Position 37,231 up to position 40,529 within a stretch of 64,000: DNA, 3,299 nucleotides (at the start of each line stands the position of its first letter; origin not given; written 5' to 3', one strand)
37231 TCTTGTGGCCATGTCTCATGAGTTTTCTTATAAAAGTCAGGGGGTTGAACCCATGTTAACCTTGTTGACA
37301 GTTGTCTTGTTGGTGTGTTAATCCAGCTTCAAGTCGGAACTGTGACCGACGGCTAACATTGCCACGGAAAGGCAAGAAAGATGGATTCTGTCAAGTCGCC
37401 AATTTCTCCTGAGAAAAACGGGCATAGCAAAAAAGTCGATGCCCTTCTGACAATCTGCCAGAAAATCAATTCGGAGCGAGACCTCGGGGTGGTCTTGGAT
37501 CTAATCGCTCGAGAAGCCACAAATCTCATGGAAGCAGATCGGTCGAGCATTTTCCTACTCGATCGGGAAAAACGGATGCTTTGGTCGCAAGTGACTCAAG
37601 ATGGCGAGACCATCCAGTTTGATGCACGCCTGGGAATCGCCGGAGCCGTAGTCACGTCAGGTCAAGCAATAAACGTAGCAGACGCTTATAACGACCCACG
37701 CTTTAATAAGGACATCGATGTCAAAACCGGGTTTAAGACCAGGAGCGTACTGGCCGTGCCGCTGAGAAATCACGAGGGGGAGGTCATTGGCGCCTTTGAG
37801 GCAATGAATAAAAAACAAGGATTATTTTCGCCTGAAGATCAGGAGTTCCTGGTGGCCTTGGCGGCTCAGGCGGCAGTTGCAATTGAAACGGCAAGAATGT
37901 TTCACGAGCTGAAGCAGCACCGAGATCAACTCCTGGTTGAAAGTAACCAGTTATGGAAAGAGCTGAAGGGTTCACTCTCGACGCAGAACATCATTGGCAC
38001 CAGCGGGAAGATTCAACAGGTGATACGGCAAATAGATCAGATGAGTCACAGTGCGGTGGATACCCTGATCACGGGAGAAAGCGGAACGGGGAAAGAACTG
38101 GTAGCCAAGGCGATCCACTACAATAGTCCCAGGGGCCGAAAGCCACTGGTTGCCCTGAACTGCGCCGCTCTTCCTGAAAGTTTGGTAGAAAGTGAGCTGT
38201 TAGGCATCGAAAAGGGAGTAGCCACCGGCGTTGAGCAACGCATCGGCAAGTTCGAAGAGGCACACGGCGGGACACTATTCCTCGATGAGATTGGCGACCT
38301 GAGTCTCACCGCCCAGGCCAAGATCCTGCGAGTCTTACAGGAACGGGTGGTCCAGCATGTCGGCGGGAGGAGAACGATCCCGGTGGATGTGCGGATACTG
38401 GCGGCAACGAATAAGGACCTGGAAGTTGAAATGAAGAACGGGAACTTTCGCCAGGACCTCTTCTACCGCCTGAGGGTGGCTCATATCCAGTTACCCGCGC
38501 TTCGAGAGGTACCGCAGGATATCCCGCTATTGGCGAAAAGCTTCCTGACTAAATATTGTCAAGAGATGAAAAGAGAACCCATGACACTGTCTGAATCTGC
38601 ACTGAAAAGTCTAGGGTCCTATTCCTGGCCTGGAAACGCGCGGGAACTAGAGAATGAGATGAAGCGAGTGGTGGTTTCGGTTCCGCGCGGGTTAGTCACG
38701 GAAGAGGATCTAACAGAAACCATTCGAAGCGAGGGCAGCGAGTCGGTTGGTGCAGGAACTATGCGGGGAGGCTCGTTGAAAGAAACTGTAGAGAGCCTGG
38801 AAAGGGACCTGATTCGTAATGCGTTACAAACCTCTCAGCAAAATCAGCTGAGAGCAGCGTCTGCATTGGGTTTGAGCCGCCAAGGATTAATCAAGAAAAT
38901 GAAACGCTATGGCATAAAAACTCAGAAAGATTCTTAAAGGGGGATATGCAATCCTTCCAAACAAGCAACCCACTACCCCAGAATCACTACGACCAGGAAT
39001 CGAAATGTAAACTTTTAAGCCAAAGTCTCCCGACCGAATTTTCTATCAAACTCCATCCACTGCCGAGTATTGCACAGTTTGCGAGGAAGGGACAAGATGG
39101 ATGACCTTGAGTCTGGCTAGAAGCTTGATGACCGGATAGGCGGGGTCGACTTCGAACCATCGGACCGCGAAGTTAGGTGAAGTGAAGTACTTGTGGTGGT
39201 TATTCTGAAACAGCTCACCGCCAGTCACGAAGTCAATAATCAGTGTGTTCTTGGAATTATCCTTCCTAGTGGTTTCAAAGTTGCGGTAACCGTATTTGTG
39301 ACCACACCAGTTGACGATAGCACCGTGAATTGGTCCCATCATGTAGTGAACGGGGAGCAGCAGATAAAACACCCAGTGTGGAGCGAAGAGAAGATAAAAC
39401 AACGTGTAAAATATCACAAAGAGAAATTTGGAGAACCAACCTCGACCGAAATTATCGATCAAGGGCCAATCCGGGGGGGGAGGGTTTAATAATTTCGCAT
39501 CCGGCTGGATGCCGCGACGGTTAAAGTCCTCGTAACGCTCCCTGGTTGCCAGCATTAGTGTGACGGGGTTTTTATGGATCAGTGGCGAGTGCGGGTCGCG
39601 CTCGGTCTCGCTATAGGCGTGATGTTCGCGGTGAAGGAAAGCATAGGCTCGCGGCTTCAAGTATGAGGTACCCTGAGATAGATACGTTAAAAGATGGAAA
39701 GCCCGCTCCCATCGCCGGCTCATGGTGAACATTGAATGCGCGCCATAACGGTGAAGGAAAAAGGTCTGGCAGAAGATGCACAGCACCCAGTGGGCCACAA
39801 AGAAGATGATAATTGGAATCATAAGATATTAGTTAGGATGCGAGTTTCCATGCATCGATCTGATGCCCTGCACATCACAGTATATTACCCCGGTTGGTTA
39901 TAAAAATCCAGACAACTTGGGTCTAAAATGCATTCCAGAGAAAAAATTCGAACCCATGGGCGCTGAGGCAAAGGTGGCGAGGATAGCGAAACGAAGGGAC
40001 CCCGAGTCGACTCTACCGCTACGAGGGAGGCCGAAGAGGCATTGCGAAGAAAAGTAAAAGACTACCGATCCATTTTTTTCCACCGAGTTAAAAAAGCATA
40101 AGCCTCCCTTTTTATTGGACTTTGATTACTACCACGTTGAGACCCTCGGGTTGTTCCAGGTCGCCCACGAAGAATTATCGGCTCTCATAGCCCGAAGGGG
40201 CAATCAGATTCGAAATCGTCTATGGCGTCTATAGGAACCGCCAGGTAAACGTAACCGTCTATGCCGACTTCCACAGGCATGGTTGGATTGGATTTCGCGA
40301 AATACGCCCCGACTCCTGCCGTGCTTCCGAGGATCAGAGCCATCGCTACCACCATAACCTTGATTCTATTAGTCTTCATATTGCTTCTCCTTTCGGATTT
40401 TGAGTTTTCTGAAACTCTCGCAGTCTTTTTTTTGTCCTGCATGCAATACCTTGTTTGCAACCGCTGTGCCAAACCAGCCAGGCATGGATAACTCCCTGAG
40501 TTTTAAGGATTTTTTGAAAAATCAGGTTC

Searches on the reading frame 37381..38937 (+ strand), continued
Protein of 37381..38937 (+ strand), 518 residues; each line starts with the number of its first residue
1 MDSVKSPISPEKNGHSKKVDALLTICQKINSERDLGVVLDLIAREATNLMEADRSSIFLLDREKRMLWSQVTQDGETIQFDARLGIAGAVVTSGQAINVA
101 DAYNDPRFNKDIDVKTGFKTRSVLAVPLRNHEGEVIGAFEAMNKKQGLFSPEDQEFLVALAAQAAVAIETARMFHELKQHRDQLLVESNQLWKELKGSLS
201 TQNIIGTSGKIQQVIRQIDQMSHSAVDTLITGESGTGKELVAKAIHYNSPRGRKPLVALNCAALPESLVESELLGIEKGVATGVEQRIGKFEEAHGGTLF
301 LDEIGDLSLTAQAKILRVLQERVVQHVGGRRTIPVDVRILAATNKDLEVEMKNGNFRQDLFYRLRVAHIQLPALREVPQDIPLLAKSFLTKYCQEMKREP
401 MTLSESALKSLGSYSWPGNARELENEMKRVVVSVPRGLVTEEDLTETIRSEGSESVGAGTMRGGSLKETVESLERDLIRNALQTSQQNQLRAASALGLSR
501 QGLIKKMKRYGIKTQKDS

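Call 60: fold_search(model_id=the predicted structure, library=pdb)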
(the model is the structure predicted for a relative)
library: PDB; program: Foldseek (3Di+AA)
matches with E <= 10: 1897; with E <= 0.001: 1224
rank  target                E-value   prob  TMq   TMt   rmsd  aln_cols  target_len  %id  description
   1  1ojl_D                1.7e-28  1.00  0.47  0.80  18.1       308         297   44  Crystal structure of a sigma54-activator suggests the mechanism for the conformational switch necessary for sigma54 bi (released 2005-05-19)
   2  1ojl_E                4.5e-28  1.00  0.45  0.80  17.5       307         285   44  Crystal structure of a sigma54-activator suggests the mechanism for the conformational switch necessary for sigma54 bi (released 2005-05-19)
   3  5m7p_A                5.3e-28  1.00  0.45  0.53  15.9       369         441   31  Crystal structure of NtrX from Brucella abortus in complex with ADP processed with the CrystalDirect automated mountin (released 2017-01-25)
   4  5m7p_B                1.2e-27  1.00  0.45  0.53  12.9       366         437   32  Crystal structure of NtrX from Brucella abortus in complex with ADP processed with the CrystalDirect automated mountin (released 2017-01-25)
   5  6jdi                  1.3e-27  1.00  0.46  0.94   1.4       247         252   47  Central domain of FleQ H287N mutant in complex with ATPgS and Mg (released 2019-11-27)
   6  6iy8_B                1.9e-27  1.00  0.45  0.50  19.3       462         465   29  DmpR-phenol complex of Pseudomonas putida (released 2020-06-10)
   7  5m7n_A                3.9e-27  1.00  0.48  0.56  16.0       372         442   31  Crystal structure of NtrX from Brucella abortus in complex with ATP processed with the CrystalDirect automated mountin (released 2017-01-25)
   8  5m7o_A                4.8e-27  1.00  0.47  0.54  16.6       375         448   31  Crystal structure of NtrX from Brucella abortus processed with the CrystalDirect automated mounting and cryo-cooling t (released 2017-01-25)
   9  5m7n_B                7.1e-27  1.00  0.45  0.54  12.8       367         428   33  Crystal structure of NtrX from Brucella abortus in complex with ATP processed with the CrystalDirect automated mountin (released 2017-01-25)
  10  5m7o_B                8.4e-27  1.00  0.44  0.52  13.1       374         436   32  Crystal structure of NtrX from Brucella abortus processed with the CrystalDirect automated mounting and cryo-cooling t (released 2017-01-25)
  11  6jdl                  1.1e-26  1.00  0.46  0.94   1.5       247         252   46  Central domain of FleQ H287A mutant in complex with ATPgS and Mg (released 2019-11-27)
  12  1ojl_A                1.4e-26  1.00  0.46  0.80  12.2       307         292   44  Crystal structure of a sigma54-activator suggests the mechanism for the conformational switch necessary for sigma54 bi (released 2005-05-19)
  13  5exs                  1.7e-26  1.00  0.46  0.94   1.4       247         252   46  AAA+ ATPase FleQ from Pseudomonas aeruginosa bound to ATP-gamma-S (released 2016-01-13)
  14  6iy8_A                3.0e-26  1.00  0.46  0.50  18.7       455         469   30  DmpR-phenol complex of Pseudomonas putida (released 2020-06-10)
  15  5exp                  3.2e-26  1.00  0.46  0.94   1.4       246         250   47  AAA+ domain of FleQ from Pseudomonas aeruginosa (released 2016-01-13)
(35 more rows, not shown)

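Call 68: list_cluster_members(proteins=[P0001, P0271, P0006])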
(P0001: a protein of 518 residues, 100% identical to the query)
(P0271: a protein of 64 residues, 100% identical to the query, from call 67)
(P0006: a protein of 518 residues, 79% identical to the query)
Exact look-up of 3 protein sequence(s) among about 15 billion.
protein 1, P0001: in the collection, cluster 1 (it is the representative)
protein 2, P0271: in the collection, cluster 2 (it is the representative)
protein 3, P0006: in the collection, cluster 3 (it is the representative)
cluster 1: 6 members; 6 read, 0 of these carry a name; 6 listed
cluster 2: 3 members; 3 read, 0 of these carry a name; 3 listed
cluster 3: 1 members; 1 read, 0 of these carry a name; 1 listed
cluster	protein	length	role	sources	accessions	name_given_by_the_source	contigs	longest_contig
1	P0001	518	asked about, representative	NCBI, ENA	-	-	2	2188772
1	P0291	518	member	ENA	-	-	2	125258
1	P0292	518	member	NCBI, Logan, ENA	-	-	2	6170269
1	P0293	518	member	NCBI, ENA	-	-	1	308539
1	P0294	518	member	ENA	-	-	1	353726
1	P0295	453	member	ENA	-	-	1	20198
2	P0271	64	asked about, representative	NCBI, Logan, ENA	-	-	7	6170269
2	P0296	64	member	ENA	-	-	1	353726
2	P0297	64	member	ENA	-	-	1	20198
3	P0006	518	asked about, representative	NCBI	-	-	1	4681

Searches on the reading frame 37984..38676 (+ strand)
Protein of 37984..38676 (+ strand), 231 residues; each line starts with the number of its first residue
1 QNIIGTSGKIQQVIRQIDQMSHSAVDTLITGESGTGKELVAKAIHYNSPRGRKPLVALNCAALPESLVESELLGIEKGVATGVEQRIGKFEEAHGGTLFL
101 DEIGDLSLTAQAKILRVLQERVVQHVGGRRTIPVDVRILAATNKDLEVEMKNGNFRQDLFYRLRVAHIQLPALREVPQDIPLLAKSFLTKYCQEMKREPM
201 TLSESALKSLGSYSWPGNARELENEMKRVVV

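Call 57: search_dna_similar(query=window:37984-38676:+, collection=plasmids, mode=protein, max_rows=40)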
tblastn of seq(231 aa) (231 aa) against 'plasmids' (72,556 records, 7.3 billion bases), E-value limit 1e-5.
Records with a match: 2645; places in all: 4616; records where one place covers at least 80% of the query: 2561.
Best place of each record, by identity: <60% 2645.
By first word of the organism name: Klebsiella 337; Rhizobium 215; Salmonella 206; Enterococcus 174; Sinorhizobium 165; Ralstonia 138; Burkholderia 131; Pantoea 106; Enterobacter 100; Escherichia 64; and 212 more.
By predicted mobility (MOB-suite, as given by PLSDB): non-mobilizable 1125; conjugative 1047; mobilizable 473.
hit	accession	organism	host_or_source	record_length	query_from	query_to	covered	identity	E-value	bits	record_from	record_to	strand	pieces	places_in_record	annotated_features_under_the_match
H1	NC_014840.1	Pantoea sp. At-9b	-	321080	1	231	100%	54.7%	3e-72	245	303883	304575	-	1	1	nifA: nif-specific transcriptional activator NifA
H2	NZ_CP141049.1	Microvirga lotononidis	-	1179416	3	228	98%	55.5%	4e-70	239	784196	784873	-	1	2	none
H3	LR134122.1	Klebsiella aerogenes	not available: to be reported later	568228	1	231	100%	53.9%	5e-68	233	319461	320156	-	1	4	norR: Functional role page for Anaerobic nitric oxide reductase ...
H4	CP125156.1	Klebsiella pneumoniae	-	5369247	1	231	100%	53.9%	9e-68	232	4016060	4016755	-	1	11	norR: nitric oxide reductase transcriptional regulator NorR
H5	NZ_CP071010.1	Enterobacter hormaechei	Homo sapiens,Chromosome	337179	3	231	99%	53.9%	6e-65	224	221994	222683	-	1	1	norR: nitric oxide reductase transcriptional regulator NorR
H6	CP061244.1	Escherichia coli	Homo sapiens,cell culture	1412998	2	231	100%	53.2%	3e-72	245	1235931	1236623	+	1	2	hyfR: DNA-binding transcriptional regulator HyfR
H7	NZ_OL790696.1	Escherichia coli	-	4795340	2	231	100%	53.2%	3e-72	245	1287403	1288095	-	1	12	none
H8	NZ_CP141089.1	Escherichia coli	Homo sapiens,Infected Human Urine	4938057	2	231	100%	53.2%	4e-72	244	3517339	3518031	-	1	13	none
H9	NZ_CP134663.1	Escherichia coli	Larus michahellis,bacteria,cloaca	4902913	2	231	100%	53.2%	4e-72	244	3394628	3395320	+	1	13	none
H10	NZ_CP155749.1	Sphingomonas parapaucimobilis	Chinese cabbage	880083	3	231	99%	53.4%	1e-66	229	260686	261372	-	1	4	ntrC: nitrogen regulation protein NR(I)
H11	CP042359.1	Rahnella aquatilis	hyacinth,plant,hyacinth bulb, basal ...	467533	1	231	100%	52.6%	9e-69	235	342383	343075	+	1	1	nifA: nif-specific transcriptional activator NifA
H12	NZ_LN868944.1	Salmonella enterica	Homo sapiens,feces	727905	2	231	100%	52.8%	8e-64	221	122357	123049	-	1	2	norR: nitric oxide reductase transcriptional regulator NorR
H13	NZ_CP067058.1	Rahnella aceris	-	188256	1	231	100%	52.2%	4e-68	233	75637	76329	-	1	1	nifA: nif-specific transcriptional activator NifA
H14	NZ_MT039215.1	Serratia proteamaculans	-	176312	1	231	100%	52.2%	6e-68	233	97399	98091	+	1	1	nifA: nif-specific transcriptional activator NifA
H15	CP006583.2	Mesorhizobium huakuii 7653R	Rice field soil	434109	1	231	100%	52.2%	2e-64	222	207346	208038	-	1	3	nifA: nif-specific transcriptional activator NifA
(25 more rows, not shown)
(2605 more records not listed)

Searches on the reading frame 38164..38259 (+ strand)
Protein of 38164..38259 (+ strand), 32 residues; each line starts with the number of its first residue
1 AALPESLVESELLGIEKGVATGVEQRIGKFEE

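Call 32: find_related_loci(query=A2, collection=metagenome_contigs, flank=10000)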
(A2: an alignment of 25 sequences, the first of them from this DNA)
Query A2 (32 aa) in metagenome_contigs; peptide patterns used: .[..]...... (x = any residue, [..] = any of these).
600 stretches matched a pattern (row limit reached: there are more); 540 encode a relative of the query (tblastn E <= 1e-3); the best 80 are kept; 80 distinct loci.
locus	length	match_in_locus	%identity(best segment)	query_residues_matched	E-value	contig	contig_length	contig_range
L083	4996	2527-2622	91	1-32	1e-14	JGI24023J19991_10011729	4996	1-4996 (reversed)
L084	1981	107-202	88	1-32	3e-14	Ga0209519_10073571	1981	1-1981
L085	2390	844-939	84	1-32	3e-14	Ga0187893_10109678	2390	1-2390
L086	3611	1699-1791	90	1-31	5e-14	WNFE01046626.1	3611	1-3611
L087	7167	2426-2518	87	1-31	6e-14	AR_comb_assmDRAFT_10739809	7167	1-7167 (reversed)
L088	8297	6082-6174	87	1-31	7e-14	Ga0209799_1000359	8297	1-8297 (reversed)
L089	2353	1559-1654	81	1-32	8e-14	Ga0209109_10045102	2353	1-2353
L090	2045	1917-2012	84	1-32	7e-14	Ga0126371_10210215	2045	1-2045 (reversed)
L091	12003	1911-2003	87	1-31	9e-14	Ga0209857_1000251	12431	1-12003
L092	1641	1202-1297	81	1-32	9e-14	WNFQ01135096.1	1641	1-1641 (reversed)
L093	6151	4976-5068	87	1-31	1e-13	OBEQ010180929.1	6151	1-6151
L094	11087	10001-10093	87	1-31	8e-14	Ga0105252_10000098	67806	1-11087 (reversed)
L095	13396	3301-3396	81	1-32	8e-14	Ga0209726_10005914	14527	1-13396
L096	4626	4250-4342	87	1-31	1e-13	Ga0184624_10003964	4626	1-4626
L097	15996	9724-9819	84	1-32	9e-14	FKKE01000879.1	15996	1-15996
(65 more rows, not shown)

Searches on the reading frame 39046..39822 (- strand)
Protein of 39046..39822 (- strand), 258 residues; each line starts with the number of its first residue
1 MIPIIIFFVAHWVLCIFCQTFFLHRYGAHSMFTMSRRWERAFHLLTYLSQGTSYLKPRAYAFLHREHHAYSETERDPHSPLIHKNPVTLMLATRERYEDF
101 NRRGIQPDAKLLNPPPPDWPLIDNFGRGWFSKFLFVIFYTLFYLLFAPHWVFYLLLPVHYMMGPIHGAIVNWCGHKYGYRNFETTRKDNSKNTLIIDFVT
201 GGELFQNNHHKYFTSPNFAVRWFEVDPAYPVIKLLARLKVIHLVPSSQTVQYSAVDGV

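Call 4: search_protein_families(library=pfam, proteins=[window:39046-39822:-])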
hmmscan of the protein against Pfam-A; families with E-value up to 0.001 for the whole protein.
window:39046-39822:- (258 aa): 1 family
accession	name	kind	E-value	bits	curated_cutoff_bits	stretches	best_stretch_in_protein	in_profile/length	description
PF00487.30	FA_desaturase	-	4.1e-12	46.8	29.7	1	8-233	11-239/253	Fatty acid desaturase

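Call 24: search_protein_families(library=ncbifam, proteins=[window:39046-39819:-], max_evalue=0.00001)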
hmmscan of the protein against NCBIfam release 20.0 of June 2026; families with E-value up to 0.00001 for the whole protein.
window:39046-39819:- (257 aa): 1 family
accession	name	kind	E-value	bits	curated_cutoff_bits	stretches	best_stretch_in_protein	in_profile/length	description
NF049918.1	DesA_fam_desat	equivalog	3e-30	105.6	400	1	5-242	12-239/385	DesA family fatty acid desaturase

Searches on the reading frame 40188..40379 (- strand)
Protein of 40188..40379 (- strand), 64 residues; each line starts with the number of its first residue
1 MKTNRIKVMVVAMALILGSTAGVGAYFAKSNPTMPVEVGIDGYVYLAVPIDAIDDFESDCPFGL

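Call 67: find_homologous_proteins(query=window:40188-40379:-, max_evalue=0.01)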
Query seq(64 aa) (64 aa): 20 proteins with E <= 0.01 among 20 candidates.
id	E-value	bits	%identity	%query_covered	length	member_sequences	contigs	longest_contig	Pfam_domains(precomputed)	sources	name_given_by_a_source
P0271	1.2e-34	134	100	100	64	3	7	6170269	-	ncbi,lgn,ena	-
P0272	1.4e-29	118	84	100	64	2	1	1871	-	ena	-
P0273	2.0e-29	117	86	100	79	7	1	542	-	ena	-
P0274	2.6e-29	117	89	100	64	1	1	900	-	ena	-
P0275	2.7e-29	117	83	100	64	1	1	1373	-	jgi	-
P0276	5.8e-29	116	83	100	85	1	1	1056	-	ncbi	-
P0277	1.0e-28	115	83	100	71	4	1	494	-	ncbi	-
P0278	1.8e-28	114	81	100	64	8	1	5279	-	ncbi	-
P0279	1.8e-28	114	80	100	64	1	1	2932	-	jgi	-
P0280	2.0e-28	114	81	100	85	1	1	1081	-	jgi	-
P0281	2.7e-28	114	80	100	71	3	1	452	-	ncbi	-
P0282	5.7e-28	113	83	100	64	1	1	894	-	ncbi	-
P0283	1.8e-27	111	81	100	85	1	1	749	-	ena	-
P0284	2.5e-27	111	80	100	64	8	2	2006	-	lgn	-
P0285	3.9e-27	110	77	100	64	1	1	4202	-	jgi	-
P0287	6.4e-27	109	80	100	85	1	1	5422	-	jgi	-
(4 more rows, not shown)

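Call 73: find_encoding_contigs(protein=P0278, flank=6000, max_places=2)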
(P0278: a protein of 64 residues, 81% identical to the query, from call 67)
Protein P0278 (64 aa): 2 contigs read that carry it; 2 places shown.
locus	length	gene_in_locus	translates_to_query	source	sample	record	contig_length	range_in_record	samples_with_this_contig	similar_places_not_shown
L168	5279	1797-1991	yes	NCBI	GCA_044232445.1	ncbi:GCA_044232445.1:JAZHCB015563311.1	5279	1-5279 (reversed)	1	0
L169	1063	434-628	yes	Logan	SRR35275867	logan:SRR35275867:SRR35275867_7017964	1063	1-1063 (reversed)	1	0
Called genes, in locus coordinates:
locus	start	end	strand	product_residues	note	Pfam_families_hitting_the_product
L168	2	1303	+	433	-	?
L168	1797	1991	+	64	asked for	-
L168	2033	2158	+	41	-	-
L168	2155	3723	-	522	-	PF13185:GAF_2, PF01590:GAF, PF13492:GAF_3, PF00158:Sigma54_activat, PF14532:Sigma54_activ_2, PF25601:AAA_lid_14, PF02954:HTH_8, PF18024:HTH_50 (weak)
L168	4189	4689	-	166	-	-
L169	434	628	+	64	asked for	-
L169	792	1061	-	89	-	?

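Call 74: find_encoding_contigs(protein=P0287, flank=6000, max_places=2)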
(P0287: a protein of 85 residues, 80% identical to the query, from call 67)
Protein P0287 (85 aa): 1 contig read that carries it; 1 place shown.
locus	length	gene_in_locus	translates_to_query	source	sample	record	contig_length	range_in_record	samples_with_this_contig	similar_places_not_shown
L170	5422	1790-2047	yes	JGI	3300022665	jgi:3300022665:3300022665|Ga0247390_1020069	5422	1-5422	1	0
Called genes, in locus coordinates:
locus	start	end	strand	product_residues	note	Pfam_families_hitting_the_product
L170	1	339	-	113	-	?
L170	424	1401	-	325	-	PF16868:NMT1_3 (weak)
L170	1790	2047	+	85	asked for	-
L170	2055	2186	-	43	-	-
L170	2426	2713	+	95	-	PF05015:HigB-like_toxin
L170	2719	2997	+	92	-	PF01381:HTH_3 (weak)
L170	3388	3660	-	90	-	PF03466:LysR_substrate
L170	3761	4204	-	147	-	PF01850:PIN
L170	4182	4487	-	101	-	PF04014:MazE_antitoxin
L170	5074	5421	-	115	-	?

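Call 83: search_protein_families(library=pfam, proteins=[window:40188-40379:-], max_evalue=0.01)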
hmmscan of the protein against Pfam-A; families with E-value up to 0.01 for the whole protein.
seq(64 aa): 0 families
